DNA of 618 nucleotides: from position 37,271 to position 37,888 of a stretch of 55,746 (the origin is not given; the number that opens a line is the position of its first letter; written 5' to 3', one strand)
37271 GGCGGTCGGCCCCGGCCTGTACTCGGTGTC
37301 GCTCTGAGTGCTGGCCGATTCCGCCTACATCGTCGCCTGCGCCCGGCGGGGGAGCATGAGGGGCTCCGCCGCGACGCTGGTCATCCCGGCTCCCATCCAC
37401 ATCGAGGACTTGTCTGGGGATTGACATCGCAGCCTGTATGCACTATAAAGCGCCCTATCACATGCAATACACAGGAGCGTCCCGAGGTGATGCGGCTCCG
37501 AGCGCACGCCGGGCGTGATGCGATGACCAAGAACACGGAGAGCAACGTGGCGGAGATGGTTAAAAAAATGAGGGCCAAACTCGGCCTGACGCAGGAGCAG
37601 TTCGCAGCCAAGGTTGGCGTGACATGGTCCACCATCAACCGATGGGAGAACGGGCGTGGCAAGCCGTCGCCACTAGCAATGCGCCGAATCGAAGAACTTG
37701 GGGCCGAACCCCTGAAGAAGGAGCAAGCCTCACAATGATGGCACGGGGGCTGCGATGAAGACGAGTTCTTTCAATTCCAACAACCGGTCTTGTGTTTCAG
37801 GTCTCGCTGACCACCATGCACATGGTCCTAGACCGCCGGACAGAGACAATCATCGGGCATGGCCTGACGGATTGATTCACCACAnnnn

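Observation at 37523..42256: XRE + double radical-SAM + Isf flavoprotein + HD/TIR-like operon: candidate undescribed defence system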

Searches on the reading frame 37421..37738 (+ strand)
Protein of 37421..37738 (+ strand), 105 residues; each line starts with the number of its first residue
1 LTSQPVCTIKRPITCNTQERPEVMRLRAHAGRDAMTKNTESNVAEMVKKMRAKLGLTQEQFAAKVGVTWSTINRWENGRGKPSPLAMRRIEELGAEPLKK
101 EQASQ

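Call 3: search_protein_families(library=pfam, proteins=[window:37421-37738:+], max_evalue=0.1)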
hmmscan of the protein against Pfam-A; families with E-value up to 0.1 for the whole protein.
window:37421-37738:+ (105 aa): 15 families
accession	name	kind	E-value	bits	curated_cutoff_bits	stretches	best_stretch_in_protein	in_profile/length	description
PF01381.28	HTH_3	-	4.6e-14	52.6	23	1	47-92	1-46/55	Helix-turn-helix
PF13560.12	HTH_31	-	1.2e-09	38.8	27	1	45-91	4-51/64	Helix-turn-helix domain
PF12844.13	HTH_19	-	4.1e-08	33.4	30.2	1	45-90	2-47/64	Helix-turn-helix domain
PF22495.2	HTH_92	-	1.1e-06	28.2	27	1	49-86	2-39/45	RsaL-like HTH domain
PF15731.11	MqsA_antitoxin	-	8e-06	26.4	30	1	35-88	60-115/131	Antitoxin component of bacterial toxin-antitoxin system, MqsA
PF13443.12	HTH_26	-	0.0011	19.7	22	1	48-87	3-40/63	Cro/C1-type HTH DNA-binding domain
PF13384.12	HTH_23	-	0.0012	19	24.6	1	39-75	3-37/50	Homeodomain-like domain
PF13542.12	HTH_Tnp_ISL3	-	0.0012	18.7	27.4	1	35-75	12-46/51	Helix-turn-helix domain of transposase family ISL3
PF20432.4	Xre-like-HTH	-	0.0034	18.1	25.8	1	43-77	11-44/63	Antitoxin Xre-like helix-turn-helix domain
PF13518.12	HTH_28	-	0.0043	17.5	25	1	45-77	4-34/52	Helix-turn-helix domain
PF13744.12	HTH_37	-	0.013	15.8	27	1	34-79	10-55/80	Helix-turn-helix domain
PF00157.23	Pou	-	0.018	15.4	27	1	42-67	8-33/72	Pou domain - N-terminal to homeobox domain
PF17762.8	HTH_ParB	-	0.025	15.2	22.6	1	43-73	8-38/102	ParB HTH domain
PF12727.12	PBP_like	-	0.051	13.2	27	1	36-72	129-166/193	PBP superfamily domain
PF15943.11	YdaS_toxin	-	0.072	13.4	30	0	58-94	11-47/65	Bacterial toxin YdaS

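Call 4: search_protein_families(library=padloc, proteins=[window:37421-37738:+], max_evalue=0.1)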
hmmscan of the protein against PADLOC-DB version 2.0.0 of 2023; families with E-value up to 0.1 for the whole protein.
window:37421-37738:+ (105 aa): 19 families
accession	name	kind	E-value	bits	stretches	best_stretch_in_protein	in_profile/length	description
PDLC03951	RmrA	-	3.2e-07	27.7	1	39-92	5-58/400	-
PDLC03947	RmrA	-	5.2e-07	26.8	1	35-93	4-62/383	-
PDLC02926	HTH_VI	-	1.2e-06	26.6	1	43-90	2-49/92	-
PDLC03952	RmrA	-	2.5e-06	24.6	1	36-98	16-78/395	-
PDLC03949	RmrA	-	4.5e-05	20.5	1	50-91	10-51/363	-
PDLC03948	RmrA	-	8.8e-05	19.6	1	35-89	1-55/397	-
PDLC03956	RmrA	-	0.0004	17.6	1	40-90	6-57/399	-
PDLC03954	RmrA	-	0.0004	17.4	1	43-90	11-58/380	-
PDLC03669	Control_protein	-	0.00051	18.3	1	43-90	10-57/96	control protein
PDLC04142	capH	-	0.00078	18.5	1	42-90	6-54/103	capH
PDLC04760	PDC-M64C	-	0.0011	17.3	1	39-81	23-65/93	-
PDLC03665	Control_protein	-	0.0012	17.1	1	42-80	8-47/77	control protein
PDLC03955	RmrA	-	0.0015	15.8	1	49-90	27-68/371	-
PDLC03265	MTase_II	-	0.0025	15.3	1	38-93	163-223/333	Type II methyltransferase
PDLC03946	RmrA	-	0.004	14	1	48-92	8-52/357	-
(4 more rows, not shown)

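Call 5: search_protein_families(library=ncbifam, proteins=[window:37421-37738:+], max_evalue=0.1)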
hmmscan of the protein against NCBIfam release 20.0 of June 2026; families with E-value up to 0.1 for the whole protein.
window:37421-37738:+ (105 aa): 19 families
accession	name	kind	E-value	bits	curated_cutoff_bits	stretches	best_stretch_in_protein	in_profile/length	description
TIGR03830.1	CxxCG_CxxCG_HTH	subfamily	2.6e-11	43.4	61.8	1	22-92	45-115/127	type II TA system antitoxin MqsA family protein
TIGR03070.1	couple_hipB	subfamily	4.1e-09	36.3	71.65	1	43-80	3-40/58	type II toxin-antitoxin system Y4mF family antitoxin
NF041951.1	phage_RstR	subfamily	1.6e-08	34.8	80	1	43-90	3-50/108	RstR family transcriptional repressor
TIGR00270.2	TIGR00270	equivalog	3.2e-08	33.6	110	1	31-92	61-125/159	multiprotein bridging factor aMBF1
NF007481.0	PRK10072.1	equivalog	6.6e-08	32.9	110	1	34-97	25-88/96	HTH-type transcriptional regulator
NF041265.1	NadS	equivalog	7e-07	29.5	60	1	30-88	19-76/94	NadS family protein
NF040522.1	VC1465_fam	subfamily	4e-06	26.9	70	1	48-85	2-39/111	VC1465 family Xer recombination activation factor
NF047542.1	telomere_Tap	equivalog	2.9e-05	23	600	1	46-86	21-61/695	telomere-associated protein Tap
NF047948.1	male_kill_WMK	equivalog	4.4e-05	23.1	300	1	41-80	4-43/300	WO male-killing family protein Wmk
NF007271.0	PRK09726.1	equivalog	4.6e-05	23.3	79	1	42-78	12-48/88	type II toxin-antitoxin system antitoxin HipB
NF007257.0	PRK09706.1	subfamily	5.6e-05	23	101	1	41-84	4-47/135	transcriptional repressor DicA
NF006015.0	PRK08154.1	subfamily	0.00018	20.8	204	1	22-91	10-79/314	anaerobic benzoate catabolism transcriptional regulator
NF041575.1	antitoxPezA_Strep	equivalog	0.0017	18.4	290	1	44-80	3-39/158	type II toxin-antitoxin system antitoxin PezA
TIGR02612.1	mob_myst_A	hypoth_equivalog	0.0023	17.8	122.6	1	38-77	21-60/150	mobile mystery protein A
NF003162.0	PRK04140.1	equivalog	0.0035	16.4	263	1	45-100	129-184/317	transcriptional regulator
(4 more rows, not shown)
